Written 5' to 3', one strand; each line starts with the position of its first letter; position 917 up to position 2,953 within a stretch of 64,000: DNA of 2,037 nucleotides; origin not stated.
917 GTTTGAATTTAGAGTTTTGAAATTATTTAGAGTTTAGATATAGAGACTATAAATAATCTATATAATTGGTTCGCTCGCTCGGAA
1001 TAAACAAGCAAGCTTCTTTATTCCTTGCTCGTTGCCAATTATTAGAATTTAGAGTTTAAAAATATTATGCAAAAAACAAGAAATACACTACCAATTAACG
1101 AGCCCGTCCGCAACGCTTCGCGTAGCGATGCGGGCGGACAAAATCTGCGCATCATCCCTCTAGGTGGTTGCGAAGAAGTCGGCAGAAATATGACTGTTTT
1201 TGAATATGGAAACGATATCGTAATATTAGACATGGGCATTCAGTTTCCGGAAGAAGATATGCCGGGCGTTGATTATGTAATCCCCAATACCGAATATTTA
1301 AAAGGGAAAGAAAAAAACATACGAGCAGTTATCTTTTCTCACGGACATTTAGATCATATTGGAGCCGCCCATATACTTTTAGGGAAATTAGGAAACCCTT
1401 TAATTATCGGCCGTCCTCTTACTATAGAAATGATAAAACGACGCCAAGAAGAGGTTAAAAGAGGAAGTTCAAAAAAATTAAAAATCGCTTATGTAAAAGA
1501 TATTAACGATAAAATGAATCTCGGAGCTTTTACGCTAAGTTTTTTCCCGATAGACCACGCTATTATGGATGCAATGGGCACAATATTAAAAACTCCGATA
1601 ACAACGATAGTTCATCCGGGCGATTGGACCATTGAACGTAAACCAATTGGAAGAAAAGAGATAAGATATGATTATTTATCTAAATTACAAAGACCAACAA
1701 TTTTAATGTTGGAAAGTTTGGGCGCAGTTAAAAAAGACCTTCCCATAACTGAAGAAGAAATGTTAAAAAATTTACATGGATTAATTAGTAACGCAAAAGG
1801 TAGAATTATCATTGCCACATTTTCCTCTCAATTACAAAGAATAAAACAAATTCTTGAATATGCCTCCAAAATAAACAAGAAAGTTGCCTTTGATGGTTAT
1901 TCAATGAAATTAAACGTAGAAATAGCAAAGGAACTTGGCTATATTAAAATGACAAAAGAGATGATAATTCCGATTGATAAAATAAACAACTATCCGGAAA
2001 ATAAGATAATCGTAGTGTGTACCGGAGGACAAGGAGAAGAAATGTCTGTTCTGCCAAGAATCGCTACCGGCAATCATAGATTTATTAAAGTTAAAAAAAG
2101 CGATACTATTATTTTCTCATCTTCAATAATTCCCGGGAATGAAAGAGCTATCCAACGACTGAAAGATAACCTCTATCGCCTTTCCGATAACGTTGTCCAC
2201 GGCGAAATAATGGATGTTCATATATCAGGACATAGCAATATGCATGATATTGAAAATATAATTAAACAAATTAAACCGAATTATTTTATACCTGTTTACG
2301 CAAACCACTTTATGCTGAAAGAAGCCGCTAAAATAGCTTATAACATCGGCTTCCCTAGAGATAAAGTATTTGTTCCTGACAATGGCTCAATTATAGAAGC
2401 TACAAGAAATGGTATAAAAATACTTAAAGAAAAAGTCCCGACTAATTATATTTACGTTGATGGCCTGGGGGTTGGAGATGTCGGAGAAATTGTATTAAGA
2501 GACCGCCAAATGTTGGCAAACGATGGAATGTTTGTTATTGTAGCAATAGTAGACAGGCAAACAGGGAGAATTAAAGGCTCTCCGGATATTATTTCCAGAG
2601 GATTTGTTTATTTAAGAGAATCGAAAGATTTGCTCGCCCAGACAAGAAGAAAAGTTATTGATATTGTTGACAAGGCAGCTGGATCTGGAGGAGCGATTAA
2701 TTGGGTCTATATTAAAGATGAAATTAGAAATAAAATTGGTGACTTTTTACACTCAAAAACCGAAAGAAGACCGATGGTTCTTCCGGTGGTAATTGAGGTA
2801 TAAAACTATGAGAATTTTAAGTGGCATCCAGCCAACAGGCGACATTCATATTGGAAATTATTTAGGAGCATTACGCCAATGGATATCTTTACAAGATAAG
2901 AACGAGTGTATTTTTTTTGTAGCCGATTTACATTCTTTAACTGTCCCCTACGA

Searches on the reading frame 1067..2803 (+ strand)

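Call 32: search_protein_families(library=pfam, proteins=[window:1067-2803:+], max_evalue=0.00001)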
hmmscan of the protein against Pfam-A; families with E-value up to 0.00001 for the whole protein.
window:1067-2803:+ (578 aa): 3 families
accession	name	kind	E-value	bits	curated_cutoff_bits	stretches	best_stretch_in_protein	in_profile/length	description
PF22505.1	RNase_J_b_CASP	-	1.2e-45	154.8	27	1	244-369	1-126/126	Ribonuclease J, beta-CASP domain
PF17770.6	RNase_J_C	-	5e-28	98.5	23.8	1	476-578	1-102/102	Ribonuclease J C-terminal domain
PF00753.33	Lactamase_B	-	6.1e-10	39.8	22.7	1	39-186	5-149/196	Metallo-beta-lactamase superfamily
